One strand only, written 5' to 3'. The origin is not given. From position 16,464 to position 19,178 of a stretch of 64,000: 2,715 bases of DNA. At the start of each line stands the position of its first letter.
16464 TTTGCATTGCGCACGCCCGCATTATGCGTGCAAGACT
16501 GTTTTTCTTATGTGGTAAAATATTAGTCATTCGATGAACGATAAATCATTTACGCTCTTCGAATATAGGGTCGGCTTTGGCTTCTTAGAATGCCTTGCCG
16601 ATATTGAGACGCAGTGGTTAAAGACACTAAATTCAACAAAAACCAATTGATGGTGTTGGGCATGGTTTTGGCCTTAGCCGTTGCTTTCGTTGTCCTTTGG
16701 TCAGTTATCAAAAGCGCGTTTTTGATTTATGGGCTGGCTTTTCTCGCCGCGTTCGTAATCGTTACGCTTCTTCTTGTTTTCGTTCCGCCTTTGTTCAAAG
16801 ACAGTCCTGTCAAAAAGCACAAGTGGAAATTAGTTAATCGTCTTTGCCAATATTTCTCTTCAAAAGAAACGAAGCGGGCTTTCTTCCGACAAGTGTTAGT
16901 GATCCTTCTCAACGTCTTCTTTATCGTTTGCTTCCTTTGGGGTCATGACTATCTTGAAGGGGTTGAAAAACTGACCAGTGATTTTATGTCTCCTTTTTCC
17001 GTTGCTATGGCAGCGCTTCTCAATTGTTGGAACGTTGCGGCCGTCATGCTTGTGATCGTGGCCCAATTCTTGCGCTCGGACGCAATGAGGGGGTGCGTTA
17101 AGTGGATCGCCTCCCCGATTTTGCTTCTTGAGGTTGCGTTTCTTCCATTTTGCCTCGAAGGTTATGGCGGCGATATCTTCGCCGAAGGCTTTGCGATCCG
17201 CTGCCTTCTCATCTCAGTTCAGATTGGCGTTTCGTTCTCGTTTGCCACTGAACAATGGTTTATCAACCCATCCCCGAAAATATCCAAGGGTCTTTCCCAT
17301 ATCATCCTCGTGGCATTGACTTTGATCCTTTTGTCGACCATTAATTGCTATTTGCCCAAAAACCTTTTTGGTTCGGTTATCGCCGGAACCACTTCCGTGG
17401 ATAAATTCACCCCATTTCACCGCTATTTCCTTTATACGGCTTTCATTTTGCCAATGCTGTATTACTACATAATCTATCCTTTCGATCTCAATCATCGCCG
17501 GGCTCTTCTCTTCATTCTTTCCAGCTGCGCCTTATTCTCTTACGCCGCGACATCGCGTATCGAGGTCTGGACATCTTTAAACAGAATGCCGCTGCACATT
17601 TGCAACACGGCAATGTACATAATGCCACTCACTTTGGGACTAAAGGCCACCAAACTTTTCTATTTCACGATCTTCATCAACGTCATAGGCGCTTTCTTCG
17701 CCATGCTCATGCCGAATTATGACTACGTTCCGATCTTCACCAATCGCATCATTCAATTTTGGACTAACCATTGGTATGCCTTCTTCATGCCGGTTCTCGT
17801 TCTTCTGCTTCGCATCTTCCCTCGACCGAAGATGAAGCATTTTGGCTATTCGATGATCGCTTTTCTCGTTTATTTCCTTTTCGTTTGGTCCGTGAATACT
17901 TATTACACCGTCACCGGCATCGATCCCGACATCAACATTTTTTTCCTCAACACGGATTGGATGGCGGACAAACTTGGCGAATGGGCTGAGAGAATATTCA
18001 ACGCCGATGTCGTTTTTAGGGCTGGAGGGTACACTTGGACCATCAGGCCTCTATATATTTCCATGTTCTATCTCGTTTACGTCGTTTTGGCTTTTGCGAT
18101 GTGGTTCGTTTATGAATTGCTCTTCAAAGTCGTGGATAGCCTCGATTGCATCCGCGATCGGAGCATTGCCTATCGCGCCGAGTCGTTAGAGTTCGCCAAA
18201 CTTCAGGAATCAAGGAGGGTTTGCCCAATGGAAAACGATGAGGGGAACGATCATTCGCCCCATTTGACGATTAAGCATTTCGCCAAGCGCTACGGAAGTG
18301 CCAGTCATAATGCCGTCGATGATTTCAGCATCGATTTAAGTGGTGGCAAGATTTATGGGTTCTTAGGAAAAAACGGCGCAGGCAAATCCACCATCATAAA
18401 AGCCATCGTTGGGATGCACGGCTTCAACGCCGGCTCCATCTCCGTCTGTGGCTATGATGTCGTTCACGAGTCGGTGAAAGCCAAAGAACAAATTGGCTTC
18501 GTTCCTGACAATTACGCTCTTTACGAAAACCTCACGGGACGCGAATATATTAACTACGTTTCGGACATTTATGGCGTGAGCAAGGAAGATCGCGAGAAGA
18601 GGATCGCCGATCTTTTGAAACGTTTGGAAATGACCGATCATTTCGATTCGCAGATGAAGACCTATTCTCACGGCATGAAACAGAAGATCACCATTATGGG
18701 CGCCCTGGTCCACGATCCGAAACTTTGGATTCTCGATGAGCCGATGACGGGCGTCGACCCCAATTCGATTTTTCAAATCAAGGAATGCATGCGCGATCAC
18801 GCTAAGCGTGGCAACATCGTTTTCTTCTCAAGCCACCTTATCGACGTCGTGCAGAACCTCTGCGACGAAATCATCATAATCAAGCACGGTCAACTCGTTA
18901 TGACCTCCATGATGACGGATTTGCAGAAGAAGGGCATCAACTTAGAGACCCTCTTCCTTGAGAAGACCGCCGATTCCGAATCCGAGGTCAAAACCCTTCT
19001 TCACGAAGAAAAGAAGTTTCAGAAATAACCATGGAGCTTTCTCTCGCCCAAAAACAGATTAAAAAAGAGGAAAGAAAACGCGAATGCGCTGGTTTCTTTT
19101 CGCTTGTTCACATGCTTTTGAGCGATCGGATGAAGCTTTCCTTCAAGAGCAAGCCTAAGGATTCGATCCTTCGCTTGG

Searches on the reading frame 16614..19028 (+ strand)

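Call 54: search_protein_families(library=ncbifam, max_evalue=1e-10, proteins=[window:16614-19028:+])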
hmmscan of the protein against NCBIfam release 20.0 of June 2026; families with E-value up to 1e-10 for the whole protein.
window:16614-19028:+ (804 aa): 156 families (the best 25 are shown)
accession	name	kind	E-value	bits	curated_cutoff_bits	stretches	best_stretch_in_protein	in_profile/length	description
TIGR01188.1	drrA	subfamily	1.4e-59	201.8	312.45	1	558-788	1-228/302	daunorubicin resistance ABC transporter, ATP-binding protein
TIGR03522.1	GldA_ABC_ATP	equivalog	4.9e-57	193.7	402.6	1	552-780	4-228/301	gliding motility-associated ABC transporter ATP-binding subunit GldA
TIGR03740.1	galliderm_ABC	subfamily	3.1e-44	151.3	309.75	1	551-784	1-221/223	lantibiotic protection ABC transporter ATP-binding subunit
TIGR03864.1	PQQ_ABC_ATP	hypoth_equivalog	7.8e-44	149.9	302.25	1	551-785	2-236/236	ABC transporter, ATP-binding subunit, PQQ-dependent alcohol dehydrogenase system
NF033858.1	ABC2_perm_RbbA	equivalog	4e-43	147.5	1050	1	536-793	252-509/909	ribosome-associated ATPase/putative transporter RbbA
NF010060.0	PRK13537.1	equivalog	1.9e-41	142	521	1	545-773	10-236/314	nodulation factor ABC transporter ATP-binding protein NodI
NF010059.0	PRK13536.1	equivalog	9.2e-40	136.4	549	1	550-775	43-266/342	nodulation factor ABC transporter ATP-binding protein NodI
TIGR01288.1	nodI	equivalog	7.3e-37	127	424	1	557-765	11-217/303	nodulation factor ABC transporter ATP-binding protein NodI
TIGR04406.1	LPS_export_lptB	equivalog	5.5e-36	124.1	240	1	551-769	2-221/239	LPS export ABC transporter ATP-binding protein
TIGR03410.1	urea_trans_UrtE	equivalog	3.8e-33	114.9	285.8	1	551-776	1-225/230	urea ABC transporter ATP-binding subunit UrtE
NF047565.1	PSM_export_PmtA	equivalog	7.2e-33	114.1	350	1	567-773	16-218/282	phenol-soluble modulin export ABC transporter ATP-binding protein PmtA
TIGR04521.1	ECF_ATPase_2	equivalog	7e-32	110.6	330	1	559-783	12-245/279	energy-coupling factor transporter ATPase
TIGR00968.1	3a0106s01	subfamily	1.1e-30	106.9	342.75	1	552-772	2-220/237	sulfate ABC transporter ATP-binding protein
NF041861.1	YtfR_transport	equivalog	7.9e-30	103.7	850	1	565-790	14-242/492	galactofuranose ABC transporter, ATP-binding protein YtfR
TIGR04520.1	ECF_ATPase_1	equivalog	8.1e-30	104.1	315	1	552-785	2-238/269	energy-coupling factor transporter ATPase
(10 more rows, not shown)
